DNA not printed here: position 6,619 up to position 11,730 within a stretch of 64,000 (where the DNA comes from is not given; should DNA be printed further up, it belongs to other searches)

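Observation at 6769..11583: Single-chain fusion of a RecB/Cas4-like nuclease, a DEDD exonuclease and a complete MmeI-type restriction-methylase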

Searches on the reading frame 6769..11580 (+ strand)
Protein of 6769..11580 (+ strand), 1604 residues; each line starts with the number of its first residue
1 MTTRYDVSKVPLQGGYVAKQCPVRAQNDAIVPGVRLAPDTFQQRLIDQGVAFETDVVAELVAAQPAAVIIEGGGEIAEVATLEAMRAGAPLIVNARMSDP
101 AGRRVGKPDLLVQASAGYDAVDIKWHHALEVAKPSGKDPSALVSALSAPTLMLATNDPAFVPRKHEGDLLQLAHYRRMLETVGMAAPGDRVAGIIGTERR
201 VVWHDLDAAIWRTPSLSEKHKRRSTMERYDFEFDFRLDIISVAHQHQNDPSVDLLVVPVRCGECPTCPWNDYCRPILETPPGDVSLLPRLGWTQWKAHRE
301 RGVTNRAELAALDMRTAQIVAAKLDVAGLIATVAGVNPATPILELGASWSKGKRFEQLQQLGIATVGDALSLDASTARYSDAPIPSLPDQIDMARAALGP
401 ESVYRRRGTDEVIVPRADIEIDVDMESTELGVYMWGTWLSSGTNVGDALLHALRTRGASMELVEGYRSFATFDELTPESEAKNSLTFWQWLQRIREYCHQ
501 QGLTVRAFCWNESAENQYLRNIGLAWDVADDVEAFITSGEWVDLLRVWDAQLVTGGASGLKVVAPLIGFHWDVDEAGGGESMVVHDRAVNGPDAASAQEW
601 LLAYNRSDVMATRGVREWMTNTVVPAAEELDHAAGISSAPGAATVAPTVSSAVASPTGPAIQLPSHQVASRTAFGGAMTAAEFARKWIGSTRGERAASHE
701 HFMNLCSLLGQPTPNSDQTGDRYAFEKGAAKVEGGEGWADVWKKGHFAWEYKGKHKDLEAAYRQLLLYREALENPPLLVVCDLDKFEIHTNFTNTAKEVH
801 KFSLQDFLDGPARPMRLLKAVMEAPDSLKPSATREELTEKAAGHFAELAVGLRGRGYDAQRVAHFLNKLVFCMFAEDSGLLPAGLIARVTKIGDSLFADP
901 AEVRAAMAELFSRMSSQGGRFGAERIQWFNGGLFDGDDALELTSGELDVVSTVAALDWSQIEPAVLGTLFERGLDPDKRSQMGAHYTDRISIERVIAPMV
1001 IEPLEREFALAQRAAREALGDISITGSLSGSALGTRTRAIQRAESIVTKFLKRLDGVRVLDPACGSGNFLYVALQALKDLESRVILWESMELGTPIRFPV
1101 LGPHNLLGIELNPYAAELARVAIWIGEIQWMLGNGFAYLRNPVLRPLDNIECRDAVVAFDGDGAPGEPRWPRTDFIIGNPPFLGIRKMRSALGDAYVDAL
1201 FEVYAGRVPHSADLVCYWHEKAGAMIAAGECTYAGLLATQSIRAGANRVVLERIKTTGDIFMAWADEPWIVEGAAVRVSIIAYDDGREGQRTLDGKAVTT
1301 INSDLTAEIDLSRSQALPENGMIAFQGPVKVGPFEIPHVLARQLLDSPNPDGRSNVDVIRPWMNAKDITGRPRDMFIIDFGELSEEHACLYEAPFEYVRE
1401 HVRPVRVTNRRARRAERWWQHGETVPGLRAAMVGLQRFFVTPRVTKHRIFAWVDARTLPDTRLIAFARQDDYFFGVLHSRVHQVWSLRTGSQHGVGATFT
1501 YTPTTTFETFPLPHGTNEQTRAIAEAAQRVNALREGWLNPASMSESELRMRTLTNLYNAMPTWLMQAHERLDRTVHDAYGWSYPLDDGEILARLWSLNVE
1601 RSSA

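Call 5: search_protein_families(library=pfam, proteins=[window:6769-11580:+], max_evalue=0.1)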
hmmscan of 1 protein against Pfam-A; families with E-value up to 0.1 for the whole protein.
window:6769-11580:+ (1604 aa): 8 families
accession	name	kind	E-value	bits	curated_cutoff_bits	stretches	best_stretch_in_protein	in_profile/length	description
PF20473.4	MmeI_Mtase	-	1.6e-27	96.8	27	1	1043-1284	7-249/259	MmeI, DNA-methyltransferase domain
PF20465.4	MmeI_hel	-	7.5e-10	39.9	27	1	861-934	2-75/75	MmeI, helicase spacer domain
PF20464.3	MmeI_N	-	1.2e-09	39.2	27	1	678-853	1-179/181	MmeI, N-terminal domain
PF13482.12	RNase_H_2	-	2.1e-06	28.2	22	1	540-619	88-164/165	RNase_H superfamily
PF20467.3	MmeI_C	-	5.8e-05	23.7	27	1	1518-1598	4-75/83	MmeI, C-terminal domain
PF20466.3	MmeI_TRD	-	9.5e-05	22.3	27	1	1450-1514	144-206/207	MmeI, target recognition domain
PF07669.17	Eco57I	-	0.0015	19.1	25.3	1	1104-1223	1-121/171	Eco57I restriction-modification methylase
PF02384.22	N6_Mtase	-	0.024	14.4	20.4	1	1046-1182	37-135/311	N-6 DNA Methylase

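Call 6: search_protein_families(library=ncbifam, proteins=[window:6769-11580:+], max_evalue=0.1)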
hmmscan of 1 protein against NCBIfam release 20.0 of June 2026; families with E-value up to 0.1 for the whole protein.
window:6769-11580:+ (1604 aa): 7 families
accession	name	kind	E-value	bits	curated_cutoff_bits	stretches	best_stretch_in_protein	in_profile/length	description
TIGR03491.1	TIGR03491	subfamily_domain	4e-26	92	97.45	2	352-619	222-462/462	TM0106 family RecB-like putative nuclease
NF033455.1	BREX_6_MTaseX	exception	7.2e-07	27.1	900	1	1045-1125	318-398/1319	BREX-6 system adenine-specific DNA-methyltransferase PglX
NF033451.1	BREX_2_MTaseX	equivalog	4.7e-05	21.3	400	1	1054-1125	222-288/1185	BREX-2 system adenine-specific DNA-methyltransferase PglX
NF033452.1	BREX_1_MTaseX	exception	0.0008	17.3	500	1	1053-1125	311-377/1210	BREX-1 system adenine-specific DNA-methyltransferase PglX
NF033454.1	BREX_5_MTaseX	exception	0.0011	16.5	900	1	1055-1122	301-363/1404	BREX-5 system adenine-specific DNA-methyltransferase PglX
NF047738.1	antiphage_MADS2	equivalog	0.013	13.8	720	1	1050-1078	326-354/654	methylation-associated defense system DNA methyltransferase MAD2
TIGR02987.1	met_A_Alw26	exception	0.068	11.9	353.5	0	1047-1082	17-59/523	Alw26I/Eco31I/Esp3I family type II restriction adenine-specific DNA-methyltransferase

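Call 7: search_protein_families(library=padloc, proteins=[window:6769-11580:+], max_evalue=0.1)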
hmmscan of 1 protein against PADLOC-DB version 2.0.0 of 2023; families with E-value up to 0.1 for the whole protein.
window:6769-11580:+ (1604 aa): 39 families (the best 25 are shown)
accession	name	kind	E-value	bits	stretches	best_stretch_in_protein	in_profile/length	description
PDLC03627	REase_MTase_IIG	-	3.6e-266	884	2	678-1162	2-517/1136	Type IIG restriction enzyme-methyltransferase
PDLC03599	REase_MTase_IIG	-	4.2e-112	373.8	2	1047-1600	340-924/959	Type IIG restriction enzyme-methyltransferase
PDLC03598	REase_MTase_IIG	-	5.7e-83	277.3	2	679-1285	11-594/912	Type IIG restriction enzyme-methyltransferase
PDLC02643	DrmMI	-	1.9e-73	246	1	1174-1582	870-1274/1347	DrmMI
PDLC02644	DrmMI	-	6.8e-44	148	1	1174-1582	383-823/988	DrmMI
PDLC02646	DrmMI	-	3.7e-40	135.8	1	1174-1581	284-703/792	DrmMI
PDLC03618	REase_MTase_IIG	-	1.2e-29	100.3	1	1174-1582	867-1272/1429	Type IIG restriction enzyme-methyltransferase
PDLC04134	mad2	-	4.6e-22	76.5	1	732-1192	35-371/492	mads_2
PDLC02640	DrmMI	-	9.3e-22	74.5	1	1234-1582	550-911/1015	DrmMI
PDLC02639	DrmMI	-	1.2e-12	45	1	1170-1306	580-715/803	DrmMI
PDLC02638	DrmMI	-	1.1e-07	28.5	1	1174-1230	873-928/935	DrmMI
PDLC03629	REase_MTase_IIG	-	3.3e-07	26.5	2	1053-1126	432-512/1182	Type IIG restriction enzyme-methyltransferase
PDLC03630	REase_MTase_IIG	-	9e-07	25.1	1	1054-1122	404-465/1100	Type IIG restriction enzyme-methyltransferase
PDLC02529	PglX|PglXI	-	1.1e-06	24.7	1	1054-1126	226-293/1189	PglX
PDLC03601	REase_MTase_IIG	-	2.1e-06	23.9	1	1045-1128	449-531/1110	Type IIG restriction enzyme-methyltransferase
PDLC03348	MTase_II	-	0.00093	15.8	1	1044-1182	231-356/727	Type II methyltransferase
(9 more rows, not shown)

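Call 8: find_homologous_proteins(query=window:6769-11580:+, max_evalue=1e-10)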
Query window:6769-11580:+ (1604 aa): 18 proteins with E <= 1e-10 among 8000 candidates.
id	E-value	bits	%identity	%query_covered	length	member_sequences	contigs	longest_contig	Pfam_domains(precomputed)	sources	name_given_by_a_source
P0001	0.0e+0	3702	100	100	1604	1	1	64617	PF20465.5,PF13482.13,PF20464.4,PF20473.5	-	-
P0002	0.0e+0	2364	65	100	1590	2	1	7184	PF20465.5,PF13482.13,PF20464.4,PF20473.5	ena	-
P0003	0.0e+0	2336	65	99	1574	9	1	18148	PF20465.5,PF13482.13,PF20464.4,PF20473.5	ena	-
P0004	0.0e+0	2047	62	58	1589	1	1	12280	PF20465.5,PF13482.13,PF20464.4,PF20473.5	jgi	jgi:predicted RecB family nuclease/type II restriction/modification system DNA methylase subunit Yee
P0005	3.1e-227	776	37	81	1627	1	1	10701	PF20465.5,PF20466.4,PF20464.4,PF20467.4,PF20473.5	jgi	jgi:predicted RecB family nuclease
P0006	5.2e-158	546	46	39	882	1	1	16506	PF13482.13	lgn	-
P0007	4.7e-103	364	31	57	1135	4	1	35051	PF20465.5,PF20466.4,PF20464.4,PF20473.5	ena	-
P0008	1.5e-85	306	31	58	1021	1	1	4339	PF20466.4,PF20464.4,PF20473.5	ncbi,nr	ncbi:MAG: class I SAM-dependent DNA methyltransferase, partial [Caulobacteraceae bacterium]|nr:class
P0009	5.1e-36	142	32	27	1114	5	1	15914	PF07669.18,PF20466.4,PF20473.5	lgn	-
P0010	4.2e-35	139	25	57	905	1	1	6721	PF20465.5,PF20466.4,PF20464.4,PF20467.4,PF20473.5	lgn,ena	-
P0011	1.2e-33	134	31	27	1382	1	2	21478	PF07669.18,PF20466.4,PF20473.5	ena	-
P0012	5.9e-33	132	31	26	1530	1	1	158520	PF02384.23,PF07669.18,PF20466.4,PF20473.5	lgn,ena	-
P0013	7.3e-32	128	23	57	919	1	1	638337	PF20465.5,PF20466.4,PF20464.4,PF20467.4,PF20473.5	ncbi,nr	ncbi:hypothetical protein M2368_001350 [Arthrobacter sp. JUb119]|nr:hypothetical protein [Arthrobact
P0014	2.3e-30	123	29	34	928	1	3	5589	PF07669.18,PF20466.4,PF20473.5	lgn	-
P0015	4.2e-29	119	25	56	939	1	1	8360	PF20465.5,PF02384.23,PF20466.4,PF20464.4,PF20467.4,PF20473.5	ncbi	-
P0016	4.8e-29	119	24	53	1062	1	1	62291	PF20465.5,PF20466.4,PF20464.4,PF20467.4,PF20473.5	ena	-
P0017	2.2e-19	87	27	26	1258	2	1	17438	PF02384.23,PF07669.18,PF20466.4,PF20473.5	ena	-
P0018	2.4e-19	87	28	27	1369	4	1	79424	PF07669.18,PF20466.4,PF20473.5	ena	-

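Call 21: find_encoding_contigs(protein=P0002, flank=10000, max_places=3)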
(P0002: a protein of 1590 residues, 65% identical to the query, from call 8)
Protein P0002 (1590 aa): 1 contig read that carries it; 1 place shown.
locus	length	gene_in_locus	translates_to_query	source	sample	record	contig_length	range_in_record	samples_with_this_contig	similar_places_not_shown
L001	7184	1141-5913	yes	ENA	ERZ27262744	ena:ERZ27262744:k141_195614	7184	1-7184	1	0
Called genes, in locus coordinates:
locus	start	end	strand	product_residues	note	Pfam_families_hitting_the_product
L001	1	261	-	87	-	?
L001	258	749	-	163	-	PF07811:TadE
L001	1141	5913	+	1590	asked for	PF13482:RNase_H_2 (faint), PF20464:MmeI_N, PF20465:MmeI_hel, PF20473:MmeI_Mtase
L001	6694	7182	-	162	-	?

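Call 22: find_encoding_contigs(protein=P0003, flank=10000, max_places=3)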
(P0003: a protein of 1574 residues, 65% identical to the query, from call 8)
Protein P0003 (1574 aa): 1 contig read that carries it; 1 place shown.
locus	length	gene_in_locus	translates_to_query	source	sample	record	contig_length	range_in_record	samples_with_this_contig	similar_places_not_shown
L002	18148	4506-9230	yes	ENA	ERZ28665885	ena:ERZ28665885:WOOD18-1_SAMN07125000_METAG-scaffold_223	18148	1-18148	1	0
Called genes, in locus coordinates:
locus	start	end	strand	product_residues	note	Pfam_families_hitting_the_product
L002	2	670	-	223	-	?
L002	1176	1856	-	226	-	-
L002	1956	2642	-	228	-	-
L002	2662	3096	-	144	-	-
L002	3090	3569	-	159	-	-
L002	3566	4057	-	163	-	PF07811:TadE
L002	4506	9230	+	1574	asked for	PF13482:RNase_H_2 (weak), PF20464:MmeI_N, PF20465:MmeI_hel, PF20473:MmeI_Mtase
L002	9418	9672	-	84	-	PF05066:HARE-HTH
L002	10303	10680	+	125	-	-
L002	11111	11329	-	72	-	-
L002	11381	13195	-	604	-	-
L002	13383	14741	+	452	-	PF26308:YopA_M, PF27216:YopA_C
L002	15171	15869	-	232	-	-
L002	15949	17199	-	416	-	-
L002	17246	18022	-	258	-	-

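Call 23: find_encoding_contigs(protein=P0004, flank=10000, max_places=3)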
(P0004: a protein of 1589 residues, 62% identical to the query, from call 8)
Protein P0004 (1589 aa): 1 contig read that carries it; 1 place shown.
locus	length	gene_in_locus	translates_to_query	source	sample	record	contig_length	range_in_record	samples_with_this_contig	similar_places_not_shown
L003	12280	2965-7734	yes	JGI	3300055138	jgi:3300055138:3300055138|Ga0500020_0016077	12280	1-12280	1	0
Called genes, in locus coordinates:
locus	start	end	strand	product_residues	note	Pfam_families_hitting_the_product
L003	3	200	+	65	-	?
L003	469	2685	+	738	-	PF02463:SMC_N (faint), PF13175:AAA_15 (faint), PF00005:ABC_tran (faint), PF13304:AAA_21 (weak), PF14491:DUF4435 (weak)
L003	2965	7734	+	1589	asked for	PF20464:MmeI_N, PF20465:MmeI_hel, PF20473:MmeI_Mtase, PF13482:RNase_H_2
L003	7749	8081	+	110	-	-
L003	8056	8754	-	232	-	-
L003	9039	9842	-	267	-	PF00520:Ion_trans, PF07885:Ion_trans_2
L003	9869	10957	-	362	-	PF14020:DUF4236, PF13428:TPR_14 (faint), PF14559:TPR_19 (faint)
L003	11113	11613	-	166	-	-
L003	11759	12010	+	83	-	-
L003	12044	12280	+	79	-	?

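Call 24: find_encoding_contigs(protein=P0005, flank=10000, max_places=3)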
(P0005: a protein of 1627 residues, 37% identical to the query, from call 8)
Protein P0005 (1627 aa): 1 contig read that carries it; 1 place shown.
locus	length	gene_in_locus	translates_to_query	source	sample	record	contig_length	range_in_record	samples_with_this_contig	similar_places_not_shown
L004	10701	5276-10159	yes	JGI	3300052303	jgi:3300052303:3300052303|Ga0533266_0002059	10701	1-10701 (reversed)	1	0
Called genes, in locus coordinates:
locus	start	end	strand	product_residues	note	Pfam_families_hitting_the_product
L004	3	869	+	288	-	?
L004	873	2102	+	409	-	-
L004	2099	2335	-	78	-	-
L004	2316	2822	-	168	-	-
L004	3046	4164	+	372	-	-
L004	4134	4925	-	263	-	PF07505:DUF5131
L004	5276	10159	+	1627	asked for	PF20464:MmeI_N, PF20465:MmeI_hel, PF20473:MmeI_Mtase, PF20466:MmeI_TRD, PF20467:MmeI_C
